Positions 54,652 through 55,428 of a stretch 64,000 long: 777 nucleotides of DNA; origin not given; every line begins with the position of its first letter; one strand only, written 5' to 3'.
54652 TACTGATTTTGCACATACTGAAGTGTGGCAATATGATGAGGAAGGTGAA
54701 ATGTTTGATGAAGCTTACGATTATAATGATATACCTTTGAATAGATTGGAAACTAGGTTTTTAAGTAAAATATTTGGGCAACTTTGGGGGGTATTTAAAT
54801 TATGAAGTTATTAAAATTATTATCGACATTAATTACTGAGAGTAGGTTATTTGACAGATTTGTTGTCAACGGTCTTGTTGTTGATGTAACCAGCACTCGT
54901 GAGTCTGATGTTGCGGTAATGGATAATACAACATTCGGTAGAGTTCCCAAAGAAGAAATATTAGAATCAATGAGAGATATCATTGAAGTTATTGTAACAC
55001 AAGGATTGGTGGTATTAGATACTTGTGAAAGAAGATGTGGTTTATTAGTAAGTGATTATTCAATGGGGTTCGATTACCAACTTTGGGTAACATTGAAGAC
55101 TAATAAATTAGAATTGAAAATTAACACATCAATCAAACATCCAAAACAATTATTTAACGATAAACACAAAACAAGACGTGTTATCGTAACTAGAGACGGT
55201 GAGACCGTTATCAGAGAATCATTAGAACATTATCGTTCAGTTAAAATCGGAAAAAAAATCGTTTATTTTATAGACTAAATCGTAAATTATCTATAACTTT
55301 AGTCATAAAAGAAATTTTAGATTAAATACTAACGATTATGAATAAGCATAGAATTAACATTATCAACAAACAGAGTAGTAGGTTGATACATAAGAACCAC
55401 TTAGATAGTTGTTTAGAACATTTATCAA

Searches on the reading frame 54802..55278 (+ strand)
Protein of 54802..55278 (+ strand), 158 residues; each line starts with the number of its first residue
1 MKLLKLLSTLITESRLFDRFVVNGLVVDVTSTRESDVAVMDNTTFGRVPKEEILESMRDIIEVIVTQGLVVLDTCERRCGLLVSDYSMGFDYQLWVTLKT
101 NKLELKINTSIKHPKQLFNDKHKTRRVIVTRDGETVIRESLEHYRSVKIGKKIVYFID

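Call 49: search_protein_families(library=phrogs, proteins=[window:54802-55278:+], max_evalue=0.01)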
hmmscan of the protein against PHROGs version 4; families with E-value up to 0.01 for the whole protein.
window:54802-55278:+ (158 aa): 1 family
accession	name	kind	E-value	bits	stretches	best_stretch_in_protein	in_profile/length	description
phrog_33675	-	unknown function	0.0086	17.4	0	127-153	44-70/95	-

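Call 50: search_protein_families(library=pfam, proteins=[window:54802-55278:+], max_evalue=1)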
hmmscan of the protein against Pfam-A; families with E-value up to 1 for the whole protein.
window:54802-55278:+ (158 aa): 0 families

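Call 51: search_protein_families(library=padloc, proteins=[window:54802-55278:+], max_evalue=1)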
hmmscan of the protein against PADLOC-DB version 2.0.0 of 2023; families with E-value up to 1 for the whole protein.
window:54802-55278:+ (158 aa): 0 families

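Call 54: find_homologous_proteins(query=window:54802-55278:+, max_evalue=0.001)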
Query window:54802-55278:+ (158 aa): 30 proteins with E <= 0.001 among 68 candidates.
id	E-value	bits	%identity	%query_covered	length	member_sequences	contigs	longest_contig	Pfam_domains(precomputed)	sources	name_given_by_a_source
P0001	1.3e-93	328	98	100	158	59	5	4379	-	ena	-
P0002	4.9e-93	327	97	100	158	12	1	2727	-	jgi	jgi:sulfur carrier protein ThiS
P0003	5.4e-89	313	94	100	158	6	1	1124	-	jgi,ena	jgi:hypothetical protein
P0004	1.7e-88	312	94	100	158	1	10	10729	-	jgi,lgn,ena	-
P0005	4.3e-88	310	93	100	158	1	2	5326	-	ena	-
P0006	6.7e-88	310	93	100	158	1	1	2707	-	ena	-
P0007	2.3e-87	308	93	100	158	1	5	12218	-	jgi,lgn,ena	-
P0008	2.8e-87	308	93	100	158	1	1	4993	-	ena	-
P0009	4.2e-87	307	93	100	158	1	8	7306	-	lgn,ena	-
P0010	4.5e-87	307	93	100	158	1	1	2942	-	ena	-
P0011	6.0e-87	307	92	100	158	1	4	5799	-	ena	-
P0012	1.2e-86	306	92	100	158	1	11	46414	-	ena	-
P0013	1.8e-86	305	92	100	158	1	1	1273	-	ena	-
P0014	4.4e-86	304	89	100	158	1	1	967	-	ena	-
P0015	1.2e-85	303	92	100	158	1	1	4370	-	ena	-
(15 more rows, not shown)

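Call 57: find_homologous_proteins(query=A2, max_evalue=0.001)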
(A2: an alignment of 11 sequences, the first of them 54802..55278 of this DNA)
Query A2 (11 sequences) (158 aa, profile of the alignment): 116 proteins with E <= 0.001 among 2062 candidates.
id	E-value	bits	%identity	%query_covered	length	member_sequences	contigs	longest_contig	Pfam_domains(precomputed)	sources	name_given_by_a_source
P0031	1.0e-68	248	41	99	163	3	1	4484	-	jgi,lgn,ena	-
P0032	8.4e-68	245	40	98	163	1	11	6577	-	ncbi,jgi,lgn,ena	jgi:hypothetical protein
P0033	1.1e-67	245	38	99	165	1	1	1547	-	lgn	-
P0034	2.5e-67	244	39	99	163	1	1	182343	-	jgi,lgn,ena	jgi:hypothetical protein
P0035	4.0e-67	243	38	99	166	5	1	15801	-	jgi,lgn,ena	jgi:hypothetical protein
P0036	1.5e-64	235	39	99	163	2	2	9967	-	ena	-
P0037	1.7e-64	235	39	99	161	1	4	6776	-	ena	-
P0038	1.9e-64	235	41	90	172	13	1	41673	-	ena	-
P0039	6.5e-64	233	39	98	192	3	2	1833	-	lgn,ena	-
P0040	1.6e-63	232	39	99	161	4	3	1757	-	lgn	-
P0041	1.9e-63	231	37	99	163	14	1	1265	-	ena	-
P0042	2.7e-63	231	38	99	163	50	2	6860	-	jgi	-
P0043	3.3e-63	230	40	98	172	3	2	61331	-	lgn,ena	-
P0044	9.3e-63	229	36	99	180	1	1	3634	-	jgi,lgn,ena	-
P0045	2.4e-62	228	34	99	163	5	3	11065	-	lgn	-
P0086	1.9e-52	196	25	99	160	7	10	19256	-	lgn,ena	-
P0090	2.1e-48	182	29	99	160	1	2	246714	-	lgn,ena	-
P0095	2.8e-45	172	27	98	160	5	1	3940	-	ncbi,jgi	jgi:hypothetical protein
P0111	3.1e-35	140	31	99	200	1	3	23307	-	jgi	jgi:hypothetical protein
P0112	4.8e-35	139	29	99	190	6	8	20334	-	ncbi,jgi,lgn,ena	jgi:hypothetical protein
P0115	8.6e-29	119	28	84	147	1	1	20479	-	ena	-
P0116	9.6e-25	105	27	99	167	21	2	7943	-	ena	-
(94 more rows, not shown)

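Call 60: find_encoding_contigs(protein=P0116, flank=3000, max_places=3)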
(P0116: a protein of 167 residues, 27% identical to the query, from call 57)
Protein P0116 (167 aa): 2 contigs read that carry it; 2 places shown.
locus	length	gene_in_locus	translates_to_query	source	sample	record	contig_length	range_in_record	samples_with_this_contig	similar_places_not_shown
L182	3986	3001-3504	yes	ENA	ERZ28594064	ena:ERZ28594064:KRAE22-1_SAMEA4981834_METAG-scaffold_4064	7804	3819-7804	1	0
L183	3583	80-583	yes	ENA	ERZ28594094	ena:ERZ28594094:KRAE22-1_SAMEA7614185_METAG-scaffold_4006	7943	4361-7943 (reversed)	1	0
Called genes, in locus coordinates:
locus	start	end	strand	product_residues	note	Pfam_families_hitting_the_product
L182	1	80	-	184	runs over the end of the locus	-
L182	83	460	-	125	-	-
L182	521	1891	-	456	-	-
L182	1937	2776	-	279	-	PF02086:MethyltransfD12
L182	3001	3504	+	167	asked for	-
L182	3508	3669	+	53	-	-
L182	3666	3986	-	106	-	?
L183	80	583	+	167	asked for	-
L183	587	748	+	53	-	-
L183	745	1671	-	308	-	PF00226:DnaJ, PF01556:DnaJ_C, PF00684:DnaJ_CXXCXGXG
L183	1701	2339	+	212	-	-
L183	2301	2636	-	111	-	-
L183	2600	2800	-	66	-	-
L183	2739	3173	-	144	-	-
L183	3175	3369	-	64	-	-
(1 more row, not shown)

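Call 61: find_encoding_contigs(protein=P0112, flank=3000, max_places=3)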
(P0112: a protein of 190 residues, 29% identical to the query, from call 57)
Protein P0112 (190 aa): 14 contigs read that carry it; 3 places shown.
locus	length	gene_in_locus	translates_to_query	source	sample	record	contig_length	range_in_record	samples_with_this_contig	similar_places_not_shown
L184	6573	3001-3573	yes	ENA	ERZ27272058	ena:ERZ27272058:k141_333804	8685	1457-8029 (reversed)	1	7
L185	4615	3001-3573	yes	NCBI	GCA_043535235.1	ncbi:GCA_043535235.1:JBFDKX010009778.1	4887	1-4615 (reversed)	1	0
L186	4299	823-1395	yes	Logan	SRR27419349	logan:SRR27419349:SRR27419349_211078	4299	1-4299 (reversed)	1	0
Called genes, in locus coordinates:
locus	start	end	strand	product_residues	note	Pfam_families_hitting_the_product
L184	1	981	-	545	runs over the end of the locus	?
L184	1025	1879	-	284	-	PF02086:MethyltransfD12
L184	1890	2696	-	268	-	PF14528:LAGLIDADG_3 (faint)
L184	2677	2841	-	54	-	-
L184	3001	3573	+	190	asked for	-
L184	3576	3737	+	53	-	-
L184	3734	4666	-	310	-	PF00226:DnaJ, PF01556:DnaJ_C, PF00684:DnaJ_CXXCXGXG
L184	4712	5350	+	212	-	-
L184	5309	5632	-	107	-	-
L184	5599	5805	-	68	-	-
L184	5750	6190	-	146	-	-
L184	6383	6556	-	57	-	PF07432:Hc1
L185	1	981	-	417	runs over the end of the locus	?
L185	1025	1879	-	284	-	PF02086:MethyltransfD12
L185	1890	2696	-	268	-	PF14528:LAGLIDADG_3 (faint)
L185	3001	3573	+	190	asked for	-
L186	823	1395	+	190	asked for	-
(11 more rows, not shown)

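Call 66: find_encoding_contigs(protein=P0090, flank=3000, max_places=2)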
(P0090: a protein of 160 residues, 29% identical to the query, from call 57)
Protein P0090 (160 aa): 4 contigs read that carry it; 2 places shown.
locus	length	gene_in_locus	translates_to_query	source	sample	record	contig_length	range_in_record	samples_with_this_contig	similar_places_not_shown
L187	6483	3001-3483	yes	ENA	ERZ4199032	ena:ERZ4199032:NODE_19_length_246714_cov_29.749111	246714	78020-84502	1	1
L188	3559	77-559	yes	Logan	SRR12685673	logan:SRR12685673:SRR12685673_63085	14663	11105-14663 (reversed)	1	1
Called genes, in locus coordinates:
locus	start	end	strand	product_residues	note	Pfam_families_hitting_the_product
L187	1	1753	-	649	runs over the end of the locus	PF23598:LRR_14 (weak)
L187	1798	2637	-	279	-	PF02086:MethyltransfD12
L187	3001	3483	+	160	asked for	-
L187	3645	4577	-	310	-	PF00226:DnaJ, PF01556:DnaJ_C, PF00684:DnaJ_CXXCXGXG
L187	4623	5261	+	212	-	-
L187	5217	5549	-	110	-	-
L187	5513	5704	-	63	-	-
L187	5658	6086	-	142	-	-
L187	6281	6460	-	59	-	PF07432:Hc1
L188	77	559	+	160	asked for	-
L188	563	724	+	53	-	-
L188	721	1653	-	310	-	PF00226:DnaJ, PF01556:DnaJ_C, PF00684:DnaJ_CXXCXGXG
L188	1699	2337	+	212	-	-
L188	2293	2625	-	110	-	-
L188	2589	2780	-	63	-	-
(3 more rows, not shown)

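Call 67: find_encoding_contigs(protein=P0095, flank=3000, max_places=2)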
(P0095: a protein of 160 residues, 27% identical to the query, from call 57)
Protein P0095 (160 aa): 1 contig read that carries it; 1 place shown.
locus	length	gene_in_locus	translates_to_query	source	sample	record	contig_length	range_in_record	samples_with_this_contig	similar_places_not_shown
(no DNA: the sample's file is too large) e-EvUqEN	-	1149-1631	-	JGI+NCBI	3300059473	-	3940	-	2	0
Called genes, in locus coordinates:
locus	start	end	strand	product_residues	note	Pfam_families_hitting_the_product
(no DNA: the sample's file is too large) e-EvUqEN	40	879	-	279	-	PF02086:MethyltransfD12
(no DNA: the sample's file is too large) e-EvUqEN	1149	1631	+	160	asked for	-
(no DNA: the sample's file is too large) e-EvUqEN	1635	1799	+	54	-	-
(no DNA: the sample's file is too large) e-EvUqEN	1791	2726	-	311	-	PF00226:DnaJ, PF01556:DnaJ_C, PF00684:DnaJ_CXXCXGXG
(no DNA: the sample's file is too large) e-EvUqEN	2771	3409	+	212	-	-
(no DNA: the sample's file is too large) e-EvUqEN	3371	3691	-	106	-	-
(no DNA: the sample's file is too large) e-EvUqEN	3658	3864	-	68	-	-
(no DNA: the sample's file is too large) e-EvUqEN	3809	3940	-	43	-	?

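Call 68: find_encoding_contigs(protein=P0111, flank=3000, max_places=2)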
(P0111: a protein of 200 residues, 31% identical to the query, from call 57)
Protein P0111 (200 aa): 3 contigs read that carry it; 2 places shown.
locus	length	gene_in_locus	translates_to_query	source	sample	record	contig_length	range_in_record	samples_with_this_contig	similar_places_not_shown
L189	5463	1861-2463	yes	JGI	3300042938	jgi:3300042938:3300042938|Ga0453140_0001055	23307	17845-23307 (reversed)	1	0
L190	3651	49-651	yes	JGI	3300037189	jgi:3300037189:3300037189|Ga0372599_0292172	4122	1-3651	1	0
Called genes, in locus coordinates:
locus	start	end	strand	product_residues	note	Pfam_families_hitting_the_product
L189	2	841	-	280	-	?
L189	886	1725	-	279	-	PF02086:MethyltransfD12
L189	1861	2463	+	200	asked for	-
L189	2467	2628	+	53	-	-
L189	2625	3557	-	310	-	PF00226:DnaJ, PF01556:DnaJ_C, PF00684:DnaJ_CXXCXGXG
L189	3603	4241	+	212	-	-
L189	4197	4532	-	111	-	-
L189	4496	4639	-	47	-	-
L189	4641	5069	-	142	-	-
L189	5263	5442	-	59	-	PF07432:Hc1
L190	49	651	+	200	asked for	-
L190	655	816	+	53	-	-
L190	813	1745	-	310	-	PF00226:DnaJ, PF01556:DnaJ_C, PF00684:DnaJ_CXXCXGXG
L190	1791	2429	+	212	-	-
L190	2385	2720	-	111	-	-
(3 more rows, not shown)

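Call 70: predict_structure(alignment_id=A3)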
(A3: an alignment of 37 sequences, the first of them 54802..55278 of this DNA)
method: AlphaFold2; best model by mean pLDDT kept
length: 158 residues; sequences in the alignment: 37
mean_pLDDT: 84.0   pTM: 0.77
mean pLDDT of the five models: 84.0, 82.7, 81.3, 80.7, 80.0
residues with pLDDT >= 90: 77; 70-90: 51; 50-70: 27; < 50: 3
segments of 3 or more residues with pLDDT < 50: none
pLDDT, mean of each block of 10 residues (from residue 1): 55 81 95 66 71 96 96 87 95 92 92 83 85 91 83 76
secondary structure, 60 per line:
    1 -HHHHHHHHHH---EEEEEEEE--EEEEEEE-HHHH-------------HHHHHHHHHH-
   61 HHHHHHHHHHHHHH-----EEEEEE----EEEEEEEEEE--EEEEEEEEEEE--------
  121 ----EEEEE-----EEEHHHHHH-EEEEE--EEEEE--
elements in order: H2-11 E15-22 E25-31 H33-36 H50-59 H61-74 E80-85 E90-99 E102-112 E125-129 E135-137 H138-143 E145-149 E152-156

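Call 77: fold_search(model_id=the predicted structure, library=pdb)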
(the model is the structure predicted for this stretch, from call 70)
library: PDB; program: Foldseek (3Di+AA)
matches with E <= 10: 540; with E <= 0.001: 0
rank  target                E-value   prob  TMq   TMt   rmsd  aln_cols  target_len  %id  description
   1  8sok_B                6.5e-02  0.14  0.19  0.10  14.6       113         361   12  Cryo-EM structure of human CST bound to POT1(ESDL)/TPP1 in the presence of telomeric ssDNA (released 2023-06-07)
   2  8d0b_B                7.6e-01  0.04  0.17  0.09  14.4       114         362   11  Human CST-DNA polymerase alpha/primase preinitiation complex bound to 4xTEL-foldback template (released 2022-06-22)
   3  7vyx_B                1.4e+00  0.06  0.12  0.02   3.3        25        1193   20  Crystal structure of the selenomethionine(SeMet)-derived Cas12c1 (D969A) ternary complex (released 2022-11-02)
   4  2ewr                  1.5e+00  0.04  0.13  0.13  13.8       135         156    7  Crystal structure of a putative nucleotidyltransferase (tm1012) from Thermotoga maritima at 1.60 A resolution (released 2005-12-06)
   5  4azm_B                1.6e+00  0.06  0.12  0.14  15.3        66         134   12  Human epidermal fatty acid-binding protein (FABP5) in complex with the inhibitor BMS-309413 (released 2013-08-07)
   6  8wus_E                1.7e+00  0.08  0.18  0.07   3.0        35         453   14  SpCas9-MMLV RT-pegRNA-target DNA complex (termination) (released 2024-06-05)
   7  8cht_C                1.7e+00  0.04  0.22  0.24  11.1       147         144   10  Crystal structure of human PURA (fragment Glu57-Glu212, PUR repeat I and II) (released 2024-02-21)
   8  4xc0                  1.8e+00  0.02  0.14  0.12  13.7       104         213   16  N-terminal domain of Hsp90 from Dictyostelium discoideum in complex with ACP (released 2015-12-09)
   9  8soj_B                1.9e+00  0.03  0.17  0.08  16.7       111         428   12  Cryo-EM structure of human CST bound to POT1(ESDL)/TPP1 in the absence of telomeric ssDNA (released 2023-06-07)
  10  5j6l                  1.9e+00  0.03  0.14  0.11  14.5       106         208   14  Crystal Structure of Hsp90-alpha N-domain in complex with N-Butyl-5-[4-(2-fluoro-phenyl)-5-oxo-4,5-dihydro-1H-[1,2,4]tri (released 2017-12-06)
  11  4xd8                  1.9e+00  0.02  0.15  0.12  13.6       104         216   16  N-terminal domain of Hsp90 from Dictyostelium discoideum in complex with ANP (released 2015-12-09)
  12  9iho_C                2.1e+00  0.04  0.20  0.15  11.2       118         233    8  Open state without NUQM and without flavoprotein (classification state 4) of Pichia pastoris mitochondrial complex I i (released 2025-10-15)
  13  3gm5                  2.2e+00  0.09  0.19  0.19   8.6        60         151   15  Crystal structure of a putative methylmalonyl-coenzyme A epimerase from Thermoanaerobacter tengcongensis at 2.0 A resolu (released 2009-09-22)
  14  4y0w_D                2.2e+00  0.06  0.18  0.15   4.1        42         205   12  YeaZ from Pseudomonas aeruginosa (released 2016-01-27)
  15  7pu7_A                2.3e+00  0.07  0.19  0.03  10.8       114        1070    8  DNA polymerase from M. tuberculosis (released 2022-02-23)
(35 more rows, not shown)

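Call 78: search_solved_structures(query=A3, max_evalue=10)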
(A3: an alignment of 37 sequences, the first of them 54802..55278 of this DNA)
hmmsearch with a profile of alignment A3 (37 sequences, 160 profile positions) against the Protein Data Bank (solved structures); distinct sequences matched with E-value up to 10: 3.
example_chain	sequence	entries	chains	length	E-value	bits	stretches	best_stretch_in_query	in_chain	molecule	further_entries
6zvj_I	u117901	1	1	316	0.21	14.9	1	65-123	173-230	Eukaryotic translation initiation factor 3 subunit I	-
6ybt_2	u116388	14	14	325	0.22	14.8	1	65-123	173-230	Eukaryotic translation initiation factor 3 subunit I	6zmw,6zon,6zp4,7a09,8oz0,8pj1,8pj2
5k0y_T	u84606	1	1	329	1.6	12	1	65-123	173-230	Eukaryotic translation initiation factor 3 subunit I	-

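Call 79: find_encoding_contigs(protein=P0115, flank=2500, max_places=2)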
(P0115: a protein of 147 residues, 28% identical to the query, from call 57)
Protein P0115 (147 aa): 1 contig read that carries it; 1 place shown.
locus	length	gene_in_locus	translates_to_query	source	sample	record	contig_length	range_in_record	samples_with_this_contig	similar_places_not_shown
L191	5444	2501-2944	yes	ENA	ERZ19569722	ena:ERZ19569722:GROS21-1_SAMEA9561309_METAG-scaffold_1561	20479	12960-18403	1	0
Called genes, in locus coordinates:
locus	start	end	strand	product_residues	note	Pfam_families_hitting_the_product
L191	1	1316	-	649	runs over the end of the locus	PF23598:LRR_14 (weak)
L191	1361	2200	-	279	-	PF02086:MethyltransfD12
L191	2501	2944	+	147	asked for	-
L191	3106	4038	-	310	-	PF00226:DnaJ, PF01556:DnaJ_C, PF00684:DnaJ_CXXCXGXG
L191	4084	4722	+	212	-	-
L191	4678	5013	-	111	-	-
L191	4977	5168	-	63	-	-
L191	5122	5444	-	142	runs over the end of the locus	-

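Call 80: find_encoding_contigs(protein=P0086, flank=2500, max_places=2)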
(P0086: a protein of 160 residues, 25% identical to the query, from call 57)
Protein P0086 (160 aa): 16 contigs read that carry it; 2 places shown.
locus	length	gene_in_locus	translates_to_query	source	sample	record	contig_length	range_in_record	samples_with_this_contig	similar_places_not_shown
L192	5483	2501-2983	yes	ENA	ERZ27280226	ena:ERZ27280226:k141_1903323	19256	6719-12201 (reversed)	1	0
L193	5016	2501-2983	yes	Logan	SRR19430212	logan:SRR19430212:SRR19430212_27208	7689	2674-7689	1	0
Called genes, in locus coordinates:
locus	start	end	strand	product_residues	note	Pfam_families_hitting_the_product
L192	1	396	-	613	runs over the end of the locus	-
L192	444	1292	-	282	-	PF02086:MethyltransfD12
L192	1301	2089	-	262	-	-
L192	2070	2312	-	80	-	-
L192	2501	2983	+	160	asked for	-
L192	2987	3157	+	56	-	-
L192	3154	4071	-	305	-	PF00226:DnaJ, PF01556:DnaJ_C, PF00684:DnaJ_CXXCXGXG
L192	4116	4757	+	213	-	-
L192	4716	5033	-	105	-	-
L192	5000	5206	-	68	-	-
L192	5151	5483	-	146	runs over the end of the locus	-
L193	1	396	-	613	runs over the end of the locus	-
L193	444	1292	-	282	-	PF02086:MethyltransfD12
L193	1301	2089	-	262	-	-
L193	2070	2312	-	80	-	-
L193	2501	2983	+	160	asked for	-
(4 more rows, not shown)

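Call 92: fold_search(model_id=the predicted structure, library=viral)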
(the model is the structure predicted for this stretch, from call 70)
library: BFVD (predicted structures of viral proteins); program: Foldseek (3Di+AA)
matches with E <= 10: 468; with E <= 0.001: 0
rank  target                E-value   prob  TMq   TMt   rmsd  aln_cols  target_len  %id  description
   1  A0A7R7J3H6            1.9e-03  1.00  0.52  0.34   3.9       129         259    8  (no name in the UniProt tables at hand)
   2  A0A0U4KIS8            5.6e-03  0.97  0.35  0.34   7.5       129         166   11  (no name in the UniProt tables at hand)
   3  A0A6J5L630            6.0e-03  0.97  0.40  0.34  11.0       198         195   12  Uncharacterized protein [uncultured Caudovirales phage]
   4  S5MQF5                1.2e-02  0.99  0.43  0.13   3.8       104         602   16  Uncharacterized protein [Sinorhizobium phage phiM12]
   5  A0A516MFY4            1.3e-02  0.97  0.40  0.44   5.9       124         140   14  (no name in the UniProt tables at hand)
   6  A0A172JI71            1.7e-02  0.99  0.50  0.29   7.4       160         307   10  Uncharacterized protein [Bacillus phage AR9]
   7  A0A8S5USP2            2.7e-02  0.82  0.31  0.31  11.0       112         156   13  Uncharacterized protein [Myoviridae sp. ctijX18]
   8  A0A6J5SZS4            3.3e-02  0.85  0.36  0.13   6.1       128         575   20  RNA polymerase sigma-70 like domain [uncultured Caudovirales phage]
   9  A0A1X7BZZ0            3.7e-02  0.23  0.22  0.23  11.7       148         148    6  (no name in the UniProt tables at hand)
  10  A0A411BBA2            5.0e-02  0.90  0.41  0.37   6.1       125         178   10  (no name in the UniProt tables at hand)
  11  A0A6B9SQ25            5.4e-02  0.94  0.37  0.41   3.7        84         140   19  Site-specific RNA endonuclease [Escherichia phage Ec_Makalu_003]
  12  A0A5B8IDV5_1          6.5e-02  0.14  0.16  0.03  13.5       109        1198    9  NHL repeat [Mimiviridae sp. ChoanoV1]
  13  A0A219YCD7            6.9e-02  0.82  0.37  0.23   6.2       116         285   14  Uncharacterized protein [Aeromonas phage 65.2]
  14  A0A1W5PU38            1.0e-01  0.92  0.48  0.57   8.3       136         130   14  (no name in the UniProt tables at hand)
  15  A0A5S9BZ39            1.5e-01  0.77  0.44  0.48  10.7       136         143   14  Uncharacterized protein [Tenacibaculum phage PTm1]
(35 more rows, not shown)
